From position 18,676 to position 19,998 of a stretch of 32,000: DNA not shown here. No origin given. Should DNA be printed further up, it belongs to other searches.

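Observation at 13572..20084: About 6.5-kb operon stacking five nucleotide-phosphohydrolase superfamilies with an MccF-like peptidase, a GNAT and two DMT transporters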

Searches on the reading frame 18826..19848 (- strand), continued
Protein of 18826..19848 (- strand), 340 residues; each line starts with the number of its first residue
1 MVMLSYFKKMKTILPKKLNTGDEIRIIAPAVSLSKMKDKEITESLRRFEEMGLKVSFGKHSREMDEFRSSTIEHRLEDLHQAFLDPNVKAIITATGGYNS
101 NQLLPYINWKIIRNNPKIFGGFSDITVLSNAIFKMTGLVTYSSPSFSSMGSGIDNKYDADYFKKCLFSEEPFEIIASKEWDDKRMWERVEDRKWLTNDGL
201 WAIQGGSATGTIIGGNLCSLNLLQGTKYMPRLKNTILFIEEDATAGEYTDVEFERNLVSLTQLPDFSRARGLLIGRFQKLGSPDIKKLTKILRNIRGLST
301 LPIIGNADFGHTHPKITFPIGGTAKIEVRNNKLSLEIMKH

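Call 43: search_solved_structures(query=window:18826-19821:-, max_evalue=1e-30, show_alignments=5)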
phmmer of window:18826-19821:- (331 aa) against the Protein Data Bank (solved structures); distinct sequences matched with E-value up to 1e-30: 19.
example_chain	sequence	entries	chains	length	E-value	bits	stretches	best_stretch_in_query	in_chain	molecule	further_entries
4e5s_A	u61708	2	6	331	4.1e-98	332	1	3-331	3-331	MccFlike protein (BA_5613) | LD-carboxypeptidase family protein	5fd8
5usd_A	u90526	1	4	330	4.8e-98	331.8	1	4-331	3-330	Peptidase S66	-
4h1h_A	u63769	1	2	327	3.1e-91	309.4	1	3-331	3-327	Lmo1638 protein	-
4inj_A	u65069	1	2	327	8.1e-91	308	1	3-331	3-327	Lmo1638 protein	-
3tyx_A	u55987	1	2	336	8.4e-44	153.5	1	5-324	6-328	Microcin immunity protein MccF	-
3gjz_A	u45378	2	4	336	1.5e-43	152.7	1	5-324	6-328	Microcin immunity protein MccF | Microcin C7 self-immunity protein mccF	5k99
3u1b_A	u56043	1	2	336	2.7e-43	151.9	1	5-324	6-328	Microcin immunity protein MccF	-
3t5m_A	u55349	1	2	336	4e-43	151.3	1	5-324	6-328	Microcin immunity protein MccF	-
3sr3_A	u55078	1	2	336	2.4e-42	148.7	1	5-324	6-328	Microcin immunity protein MccF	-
4jvo_A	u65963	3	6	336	9.9e-42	146.7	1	5-324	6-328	Microcin immunity protein MccF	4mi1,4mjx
5f5x_A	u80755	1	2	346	1.5e-35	126.4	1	4-326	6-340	MccC family protein Ba3275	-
5f1y_A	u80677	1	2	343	1.6e-35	126.3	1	4-326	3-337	MccC family protein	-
5f9m_A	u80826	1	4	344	2e-35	126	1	4-326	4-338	MccC family protein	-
3tly_A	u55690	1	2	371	1.2e-34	123.5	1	9-326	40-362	MccF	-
3tla_A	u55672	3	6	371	3e-34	122.1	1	9-326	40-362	MccF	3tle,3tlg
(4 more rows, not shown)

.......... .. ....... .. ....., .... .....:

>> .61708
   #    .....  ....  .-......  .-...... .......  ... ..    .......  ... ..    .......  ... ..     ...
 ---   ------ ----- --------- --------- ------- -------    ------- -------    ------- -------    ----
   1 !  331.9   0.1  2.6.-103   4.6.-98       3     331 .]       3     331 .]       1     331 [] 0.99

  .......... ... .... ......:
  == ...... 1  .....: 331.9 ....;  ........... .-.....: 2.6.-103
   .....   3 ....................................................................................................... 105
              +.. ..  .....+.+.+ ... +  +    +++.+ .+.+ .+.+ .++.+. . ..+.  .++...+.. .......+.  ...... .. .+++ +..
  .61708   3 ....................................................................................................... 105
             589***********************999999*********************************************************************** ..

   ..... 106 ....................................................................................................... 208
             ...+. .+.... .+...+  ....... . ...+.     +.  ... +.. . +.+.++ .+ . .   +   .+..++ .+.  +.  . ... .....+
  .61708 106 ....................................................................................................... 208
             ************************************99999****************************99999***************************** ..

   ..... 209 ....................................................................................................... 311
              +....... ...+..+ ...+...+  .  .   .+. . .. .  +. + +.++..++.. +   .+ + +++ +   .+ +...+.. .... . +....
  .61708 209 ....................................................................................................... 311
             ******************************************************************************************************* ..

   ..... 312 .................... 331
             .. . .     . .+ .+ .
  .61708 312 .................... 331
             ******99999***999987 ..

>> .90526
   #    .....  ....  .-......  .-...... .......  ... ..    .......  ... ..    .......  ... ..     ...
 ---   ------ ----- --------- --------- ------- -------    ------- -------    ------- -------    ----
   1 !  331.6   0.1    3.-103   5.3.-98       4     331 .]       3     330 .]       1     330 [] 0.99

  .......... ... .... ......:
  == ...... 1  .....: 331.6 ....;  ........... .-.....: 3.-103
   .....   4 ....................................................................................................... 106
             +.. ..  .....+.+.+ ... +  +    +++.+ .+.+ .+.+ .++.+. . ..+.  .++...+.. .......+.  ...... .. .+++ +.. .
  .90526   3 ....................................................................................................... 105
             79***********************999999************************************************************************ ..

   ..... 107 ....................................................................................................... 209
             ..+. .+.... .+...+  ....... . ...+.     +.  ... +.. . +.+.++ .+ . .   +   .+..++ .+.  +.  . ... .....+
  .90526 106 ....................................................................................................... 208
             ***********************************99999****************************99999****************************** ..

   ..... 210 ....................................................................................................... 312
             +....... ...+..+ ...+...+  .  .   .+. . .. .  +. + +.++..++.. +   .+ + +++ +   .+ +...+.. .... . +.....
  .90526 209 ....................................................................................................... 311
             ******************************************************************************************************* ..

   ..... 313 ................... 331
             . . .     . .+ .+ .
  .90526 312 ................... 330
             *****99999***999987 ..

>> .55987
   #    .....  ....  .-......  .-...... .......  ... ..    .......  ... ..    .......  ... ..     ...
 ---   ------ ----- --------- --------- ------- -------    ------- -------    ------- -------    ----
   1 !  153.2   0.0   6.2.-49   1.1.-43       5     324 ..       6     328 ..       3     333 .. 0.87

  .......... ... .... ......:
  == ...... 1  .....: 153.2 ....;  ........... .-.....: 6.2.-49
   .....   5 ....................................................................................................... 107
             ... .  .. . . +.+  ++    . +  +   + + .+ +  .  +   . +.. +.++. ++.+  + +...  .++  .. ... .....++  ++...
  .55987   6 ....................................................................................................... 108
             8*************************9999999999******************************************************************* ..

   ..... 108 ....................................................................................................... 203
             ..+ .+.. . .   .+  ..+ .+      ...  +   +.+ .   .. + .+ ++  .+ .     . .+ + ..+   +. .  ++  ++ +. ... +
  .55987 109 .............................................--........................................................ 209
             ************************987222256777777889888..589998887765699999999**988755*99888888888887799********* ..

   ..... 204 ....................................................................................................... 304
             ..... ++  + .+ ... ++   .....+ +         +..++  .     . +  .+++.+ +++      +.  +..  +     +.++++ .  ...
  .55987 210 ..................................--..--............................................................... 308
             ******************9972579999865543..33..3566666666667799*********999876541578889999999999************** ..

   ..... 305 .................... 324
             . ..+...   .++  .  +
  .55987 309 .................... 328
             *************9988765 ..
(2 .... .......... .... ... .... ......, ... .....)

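Call 47: find_related_loci(query=A3, collection=metagenome_contigs, flank=10000)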
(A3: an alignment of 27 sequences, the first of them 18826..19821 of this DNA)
Query A3 (331 aa) in metagenome_contigs; peptide patterns used: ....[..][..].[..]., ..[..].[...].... (x = any residue, [..] = any of these).
600 stretches matched a pattern (row limit reached: there are more); 589 encode a relative of the query (tblastn E <= 1e-3); the best 80 are kept; 80 distinct loci.
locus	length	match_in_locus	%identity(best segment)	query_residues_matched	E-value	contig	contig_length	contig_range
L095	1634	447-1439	53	1-331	1e-124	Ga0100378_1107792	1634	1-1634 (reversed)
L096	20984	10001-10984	53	1-331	1e-115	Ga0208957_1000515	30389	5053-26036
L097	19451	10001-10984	51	1-331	1e-114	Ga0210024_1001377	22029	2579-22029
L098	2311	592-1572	54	2-331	3e-120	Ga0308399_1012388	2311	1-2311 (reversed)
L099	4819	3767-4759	50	1-331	6e-115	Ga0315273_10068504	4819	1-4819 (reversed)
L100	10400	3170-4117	53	1-319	6e-114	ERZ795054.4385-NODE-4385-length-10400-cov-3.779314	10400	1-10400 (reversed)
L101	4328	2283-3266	53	1-331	4e-115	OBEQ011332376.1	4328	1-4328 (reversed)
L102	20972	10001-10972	53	1-331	1e-113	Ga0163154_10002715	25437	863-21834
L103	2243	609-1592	52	1-331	9e-119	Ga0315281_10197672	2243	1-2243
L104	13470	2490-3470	52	2-331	4e-112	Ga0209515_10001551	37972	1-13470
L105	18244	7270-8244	52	4-331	2e-112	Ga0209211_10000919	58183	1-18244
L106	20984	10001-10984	50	1-331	8e-112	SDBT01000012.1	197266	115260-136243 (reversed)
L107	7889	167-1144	50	3-331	6e-112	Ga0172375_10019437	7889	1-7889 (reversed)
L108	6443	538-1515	52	4-331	5e-112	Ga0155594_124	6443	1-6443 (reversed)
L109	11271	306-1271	52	1-322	9e-112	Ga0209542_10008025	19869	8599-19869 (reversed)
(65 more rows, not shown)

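Call 52: search_protein_families(library=pfam, alignment_id=A4, max_evalue=0.001)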
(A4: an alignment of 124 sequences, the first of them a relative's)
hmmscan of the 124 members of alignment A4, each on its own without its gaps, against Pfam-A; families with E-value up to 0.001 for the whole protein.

A. member 1, L095:8-424:+ (139 aa): 1 family
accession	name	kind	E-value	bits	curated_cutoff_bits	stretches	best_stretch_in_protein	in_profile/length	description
PF13635.12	DUF4143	-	1.2e-18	67.8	28.1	1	2-91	63-159/160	Domain of unknown function (DUF4143)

B. families by the number of members that match (of 124 scanned): 135 families (the first 25 are shown)
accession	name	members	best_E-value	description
PF00293.34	NUDIX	5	1e-20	NUDIX domain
PF00583.31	Acetyltransf_1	4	8.2e-18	Acetyltransferase (GNAT) family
PF13508.13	Acetyltransf_7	4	2.3e-17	Acetyltransferase (GNAT) domain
PF13673.13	Acetyltransf_10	4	2.8e-14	Acetyltransferase (GNAT) domain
PF14815.12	NUDIX_4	4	2.3e-11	NUDIX domain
PF04266.20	ASCH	4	2.6e-05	ASCH domain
PF00152.25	tRNA-synt_2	3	4.9e-113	tRNA synthetases class II (D, K and N)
PF00579.31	tRNA-synt_1b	3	1.7e-80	tRNA synthetases class I (W and Y)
PF13847.12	Methyltransf_31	3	4.6e-17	Methyltransferase domain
PF13649.12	Methyltransf_25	3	1.3e-15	Methyltransferase domain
PF13529.12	Peptidase_C39_2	3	1.6e-15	Peptidase_C39 like family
PF08241.18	Methyltransf_11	3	2.1e-15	Methyltransferase domain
PF03412.21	Peptidase_C39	3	7.5e-15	Peptidase C39 family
PF08445.16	FR47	3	2.3e-10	FR47-like protein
PF13489.12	Methyltransf_23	3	4.5e-10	Methyltransferase domain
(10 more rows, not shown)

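Call 53: search_protein_families(library=pfam, alignment_id=A5, max_evalue=0.001)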
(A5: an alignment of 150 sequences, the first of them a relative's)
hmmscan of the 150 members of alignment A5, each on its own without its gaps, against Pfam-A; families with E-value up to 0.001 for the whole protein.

A. member 1, L172:3733-4041:- (103 aa): 0 families

B. families by the number of members that match (of 150 scanned): 158 families (the first 25 are shown)
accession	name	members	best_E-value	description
PF08241.18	Methyltransf_11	4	1.4e-17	Methyltransferase domain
PF13649.12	Methyltransf_25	4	6.4e-16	Methyltransferase domain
PF13847.12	Methyltransf_31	4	5e-15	Methyltransferase domain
PF13489.12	Methyltransf_23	4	2e-12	Methyltransferase domain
PF08242.18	Methyltransf_12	4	3.9e-08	Methyltransferase domain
PF00583.31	Acetyltransf_1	3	5.9e-17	Acetyltransferase (GNAT) family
PF13508.13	Acetyltransf_7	3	7.1e-14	Acetyltransferase (GNAT) domain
PF01209.24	Ubie_methyltran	3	2.5e-10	ubiE/COQ5 methyltransferase family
PF13673.13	Acetyltransf_10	3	4.5e-10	Acetyltransferase (GNAT) domain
PF08445.16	FR47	3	1.9e-05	FR47-like protein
PF05362.19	Lon_C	2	2.9e-84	Lon protease (S16) C-terminal proteolytic domain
PF00082.27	Peptidase_S8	2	3e-38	Subtilase family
PF00300.27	His_Phos_1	2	1.5e-28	Histidine phosphatase superfamily (branch 1)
PF04020.18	Phage_holin_4_2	2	2.1e-28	Mycobacterial 4 TMS phage holin, superfamily IV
PF00702.32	Hydrolase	2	3.4e-24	haloacid dehalogenase-like hydrolase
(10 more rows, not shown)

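Call 82: search_protein_representatives(protein=P0122)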
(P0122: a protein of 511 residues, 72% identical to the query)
Query: 511 residues. Proteins with E-value up to 0.001 (for the whole library): 16990; up to 1e-10: 7364; up to 1e-30: 651. The best 150 are listed.
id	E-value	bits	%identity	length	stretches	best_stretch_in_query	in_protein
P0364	1.6e-98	347.2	50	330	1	184-511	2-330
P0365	2.6e-96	339.9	52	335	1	185-511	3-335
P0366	5.5e-94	332.3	46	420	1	176-511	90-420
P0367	2.2e-92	327.0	48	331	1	183-511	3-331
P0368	2.5e-92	326.8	47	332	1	184-511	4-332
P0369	4.1e-92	326.1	51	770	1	184-511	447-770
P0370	9.2e-91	321.6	50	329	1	184-511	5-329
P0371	6.1e-89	315.6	45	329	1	187-504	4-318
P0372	6.2e-89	315.6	49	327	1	183-498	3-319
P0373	4.1e-87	309.6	46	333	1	183-511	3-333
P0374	8.2e-86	305.3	50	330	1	183-501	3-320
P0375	7.7e-85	302.1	46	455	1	184-498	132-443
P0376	1.4e-84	301.2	47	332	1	186-511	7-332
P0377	5.0e-83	296.1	46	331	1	184-497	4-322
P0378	7.0e-83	295.6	46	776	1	183-511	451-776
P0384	1.8e-80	287.7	47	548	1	184-500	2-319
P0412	3.1e-71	257.2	43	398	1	183-499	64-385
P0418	9.8e-70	252.3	44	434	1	183-496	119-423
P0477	1.1e-58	215.8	47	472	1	275-498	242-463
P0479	1.9e-58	215.0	46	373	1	266-499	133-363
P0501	2.8e-52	194.7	41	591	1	195-495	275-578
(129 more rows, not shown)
